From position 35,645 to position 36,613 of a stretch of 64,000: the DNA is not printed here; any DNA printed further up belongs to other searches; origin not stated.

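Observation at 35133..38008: Two-gene secreted module: small anchored Ig-like protein plus 764-aa protein with a lysozyme/LT-like head and four tandem beta-sandwich repeats. The head domain is shared with the CHAP protein at 62.4 kb.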

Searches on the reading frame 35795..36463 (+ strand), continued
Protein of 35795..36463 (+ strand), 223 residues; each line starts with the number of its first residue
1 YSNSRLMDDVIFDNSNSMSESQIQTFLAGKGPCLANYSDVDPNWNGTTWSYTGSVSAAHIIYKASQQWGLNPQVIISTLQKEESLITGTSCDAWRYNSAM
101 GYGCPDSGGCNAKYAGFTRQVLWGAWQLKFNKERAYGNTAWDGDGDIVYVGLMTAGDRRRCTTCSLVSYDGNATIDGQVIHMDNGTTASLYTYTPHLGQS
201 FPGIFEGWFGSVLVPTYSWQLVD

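Call 64: list_cluster_members(proteins=[P0071, P0092, P0103, P0137, P0139, P0149, P0157, P0170, P0183, P0187])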
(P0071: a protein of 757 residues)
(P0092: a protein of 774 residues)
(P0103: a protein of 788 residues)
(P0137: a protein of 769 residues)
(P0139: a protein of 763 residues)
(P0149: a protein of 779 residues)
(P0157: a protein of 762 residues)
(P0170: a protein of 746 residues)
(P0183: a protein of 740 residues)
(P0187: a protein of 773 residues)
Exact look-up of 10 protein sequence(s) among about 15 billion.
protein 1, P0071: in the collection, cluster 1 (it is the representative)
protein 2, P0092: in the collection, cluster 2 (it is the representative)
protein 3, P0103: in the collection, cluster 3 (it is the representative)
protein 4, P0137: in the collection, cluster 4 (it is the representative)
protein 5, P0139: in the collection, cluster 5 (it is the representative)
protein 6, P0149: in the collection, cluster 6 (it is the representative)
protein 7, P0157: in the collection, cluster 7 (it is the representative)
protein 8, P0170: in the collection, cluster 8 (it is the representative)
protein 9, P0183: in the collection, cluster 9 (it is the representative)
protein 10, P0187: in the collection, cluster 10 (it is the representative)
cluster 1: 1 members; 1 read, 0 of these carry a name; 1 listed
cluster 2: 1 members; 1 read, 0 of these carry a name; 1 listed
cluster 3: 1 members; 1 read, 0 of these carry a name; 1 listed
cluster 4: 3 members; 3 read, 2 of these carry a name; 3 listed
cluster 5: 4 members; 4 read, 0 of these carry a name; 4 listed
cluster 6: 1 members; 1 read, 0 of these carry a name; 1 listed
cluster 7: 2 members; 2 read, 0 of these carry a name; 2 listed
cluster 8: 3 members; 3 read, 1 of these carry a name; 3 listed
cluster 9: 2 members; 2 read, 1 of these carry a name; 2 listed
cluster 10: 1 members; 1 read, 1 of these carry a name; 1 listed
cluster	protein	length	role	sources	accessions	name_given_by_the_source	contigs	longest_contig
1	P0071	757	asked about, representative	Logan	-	-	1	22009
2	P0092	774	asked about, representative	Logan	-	-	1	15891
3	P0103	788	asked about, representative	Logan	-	-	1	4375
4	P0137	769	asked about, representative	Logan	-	-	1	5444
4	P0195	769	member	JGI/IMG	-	hypothetical protein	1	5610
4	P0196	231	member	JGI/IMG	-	hypothetical protein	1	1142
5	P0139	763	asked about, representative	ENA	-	-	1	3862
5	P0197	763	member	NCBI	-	-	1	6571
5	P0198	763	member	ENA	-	-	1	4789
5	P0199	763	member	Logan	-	-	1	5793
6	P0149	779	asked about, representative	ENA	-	-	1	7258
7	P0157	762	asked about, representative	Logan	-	-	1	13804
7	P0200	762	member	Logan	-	-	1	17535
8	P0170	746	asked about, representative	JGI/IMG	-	-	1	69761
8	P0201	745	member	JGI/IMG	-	hypothetical protein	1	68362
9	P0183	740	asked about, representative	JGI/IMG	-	hypothetical protein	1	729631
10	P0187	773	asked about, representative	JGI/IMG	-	hypothetical protein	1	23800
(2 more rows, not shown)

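Call 69: search_protein_families(library=pfam, proteins=[L016:7726-10260:+, L016:10260-12719:+, L017:5001-7268:+], max_evalue=0.001)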
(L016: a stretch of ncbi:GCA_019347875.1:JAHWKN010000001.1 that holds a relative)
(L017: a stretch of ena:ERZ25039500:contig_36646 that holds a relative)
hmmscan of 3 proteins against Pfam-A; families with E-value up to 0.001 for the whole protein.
L016:7726-10260:+ (844 aa): 3 families
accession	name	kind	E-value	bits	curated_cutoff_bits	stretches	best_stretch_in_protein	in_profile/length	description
PF00082.27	Peptidase_S8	-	1.2e-47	163.1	21.8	1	124-431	2-288/288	Subtilase family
PF16158.11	N_BRCA1_IG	-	4e-19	69.6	28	2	596-689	3-90/108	Ig-like domain from next to BRCA1 gene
PF16655.11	PhoD_N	-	0.00059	20.8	30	0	719-750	49-80/90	PhoD-like phosphatase, N-terminal domain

L016:10260-12719:+ (820 aa): 2 families
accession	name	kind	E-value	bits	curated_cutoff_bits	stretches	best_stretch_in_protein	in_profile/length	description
PF16158.11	N_BRCA1_IG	-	7e-14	52.7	28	0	690-786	2-92/108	Ig-like domain from next to BRCA1 gene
PF01510.30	Amidase_2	-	1.5e-12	48.4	26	1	229-381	5-131/131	N-acetylmuramoyl-L-alanine amidase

L017:5001-7268:+ (755 aa): 0 families

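Call 75: search_protein_families(library=pfam, proteins=[window:35795-36463:+], max_evalue=10)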
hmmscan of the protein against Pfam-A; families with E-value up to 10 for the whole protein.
window:35795-36463:+ (223 aa): 0 families

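Call 77: find_related_loci(query=A1, collection=metagenome_contigs, flank=4000)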
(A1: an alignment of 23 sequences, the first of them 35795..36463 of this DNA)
Query A1 (223 aa) in metagenome_contigs; peptide patterns used: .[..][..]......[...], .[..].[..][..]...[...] (x = any residue, [..] = any of these).
600 stretches matched a pattern (row limit reached: there are more); 571 encode a relative of the query (tblastn E <= 1e-3); the best 80 are kept; 80 distinct loci.
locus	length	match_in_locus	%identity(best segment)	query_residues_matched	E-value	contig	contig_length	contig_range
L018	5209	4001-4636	84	1-212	7e-126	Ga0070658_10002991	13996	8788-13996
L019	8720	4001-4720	59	1-217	9e-87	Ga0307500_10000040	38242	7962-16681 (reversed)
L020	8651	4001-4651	52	1-215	4e-69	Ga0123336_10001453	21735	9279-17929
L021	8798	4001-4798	42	1-223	6e-57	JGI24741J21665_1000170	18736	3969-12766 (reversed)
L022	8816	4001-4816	39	1-222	7e-53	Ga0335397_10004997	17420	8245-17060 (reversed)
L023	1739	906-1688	41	5-220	1e-53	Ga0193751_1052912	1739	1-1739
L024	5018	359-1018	46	1-210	1e-52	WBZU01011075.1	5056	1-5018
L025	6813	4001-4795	40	5-222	1e-49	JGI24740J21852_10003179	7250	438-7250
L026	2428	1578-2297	42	3-210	5e-49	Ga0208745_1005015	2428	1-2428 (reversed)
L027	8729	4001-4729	42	1-222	9e-49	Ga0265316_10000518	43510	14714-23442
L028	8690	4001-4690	43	6-211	2e-48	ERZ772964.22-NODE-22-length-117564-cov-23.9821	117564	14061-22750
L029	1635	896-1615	40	1-197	1e-48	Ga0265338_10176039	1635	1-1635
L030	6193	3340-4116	39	1-212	1e-47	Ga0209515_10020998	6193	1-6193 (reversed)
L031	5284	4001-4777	40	1-212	1e-47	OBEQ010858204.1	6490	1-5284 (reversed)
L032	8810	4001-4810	38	1-212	5e-47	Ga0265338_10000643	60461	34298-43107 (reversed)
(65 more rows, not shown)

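Call 91: search_protein_families(library=pfam, alignment_id=A4, max_evalue=0.00001)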
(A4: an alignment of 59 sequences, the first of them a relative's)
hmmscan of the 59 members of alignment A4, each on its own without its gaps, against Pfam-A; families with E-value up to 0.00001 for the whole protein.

A. member 1, L018:1996-3324:+ (442 aa): 1 family
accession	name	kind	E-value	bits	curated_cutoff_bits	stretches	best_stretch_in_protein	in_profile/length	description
PF01757.29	Acyl_transf_3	-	1.3e-17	64.3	31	1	15-372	2-323/326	Acyltransferase domain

B. families by the number of members that match (of 59 scanned): 49 families (the first 25 are shown)
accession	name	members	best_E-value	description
PF00535.33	Glycos_transf_2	9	1.8e-52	Glycosyl transferase family 2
PF00534.26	Glycos_transf_1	8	1.9e-23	Glycosyl transferases group 1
PF00483.29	NTP_transferase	7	4.2e-73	Nucleotidyl transferase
PF13692.12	Glyco_trans_1_4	7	6.1e-26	Glycosyl transferases group 1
PF16363.11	GDP_Man_Dehyd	6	4.8e-79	GDP-mannose 4,6 dehydratase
PF01370.27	Epimerase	6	1.7e-65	NAD dependent epimerase/dehydratase family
PF13641.12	Glyco_tranf_2_3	6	5.2e-22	Glycosyltransferase like family 2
PF04321.23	RmlD_sub_bind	6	2.2e-14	RmlD substrate binding domain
PF12804.13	NTP_transf_3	6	1.3e-09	MobA-like NTP transferase domain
PF01073.25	3Beta_HSD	5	3.2e-20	3-beta hydroxysteroid dehydrogenase/isomerase family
PF02719.21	Polysacc_synt_2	4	2.1e-105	Polysaccharide biosynthesis protein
PF22772.2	WsaF_C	4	1.1e-28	WsaF, C-terminal domain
PF10111.15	Glyco_tranf_2_2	4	3.1e-26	Glycosyltransferase like family 2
PF09913.15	DUF2142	3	6.2e-59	Predicted membrane protein (DUF2142)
PF21374.3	WsaF_N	3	1.6e-13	WsaF, N-terminal domain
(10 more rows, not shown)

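Call 93: search_dna_similar(query=window:35795-36463:+, collection=phages, mode=protein, max_evalue=0.001, max_rows=10)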
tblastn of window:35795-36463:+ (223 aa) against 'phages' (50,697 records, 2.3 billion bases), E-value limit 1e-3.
No match.

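Call 95: search_dna_similar(query=window:35795-36463:+, collection=plasmids, mode=protein, max_evalue=0.001, max_rows=10)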
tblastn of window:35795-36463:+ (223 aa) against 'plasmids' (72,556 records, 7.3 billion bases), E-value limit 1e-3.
No match.

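Call 99: search_protein_families(library=pfam, alignment_id=A5, max_evalue=0.00001)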
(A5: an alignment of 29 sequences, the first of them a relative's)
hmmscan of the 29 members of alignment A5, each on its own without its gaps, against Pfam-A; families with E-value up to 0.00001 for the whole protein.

A. member 1, L044:2298-3803:+ (501 aa): 0 families

B. families by the number of members that match (of 29 scanned): 33 families (the first 25 are shown)
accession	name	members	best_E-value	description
PF00534.26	Glycos_transf_1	4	6.1e-37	Glycosyl transferases group 1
PF13692.12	Glyco_trans_1_4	4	1e-29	Glycosyl transferases group 1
PF00483.29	NTP_transferase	3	1.2e-33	Nucleotidyl transferase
PF12804.13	NTP_transf_3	2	3.1e-08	MobA-like NTP transferase domain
PF16363.11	GDP_Man_Dehyd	1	4.4e-100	GDP-mannose 4,6 dehydratase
PF01370.27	Epimerase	1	2.8e-55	NAD dependent epimerase/dehydratase family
PF00082.27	Peptidase_S8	1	1.4e-50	Subtilase family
PF03706.18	LPG_synthase_TM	1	6.3e-49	Lysylphosphatidylglycerol synthase TM region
PF09913.15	DUF2142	1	8e-38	Predicted membrane protein (DUF2142)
PF10066.14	DUF2304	1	7.7e-21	Uncharacterized conserved protein (DUF2304)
PF04932.20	Wzy_C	1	4.6e-15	O-Antigen ligase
PF13847.12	Methyltransf_31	1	3.2e-14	Methyltransferase domain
PF13649.12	Methyltransf_25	1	4.1e-14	Methyltransferase domain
PF01061.29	ABC2_membrane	1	1.4e-13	ABC-2 type transporter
PF08241.18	Methyltransf_11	1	2e-13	Methyltransferase domain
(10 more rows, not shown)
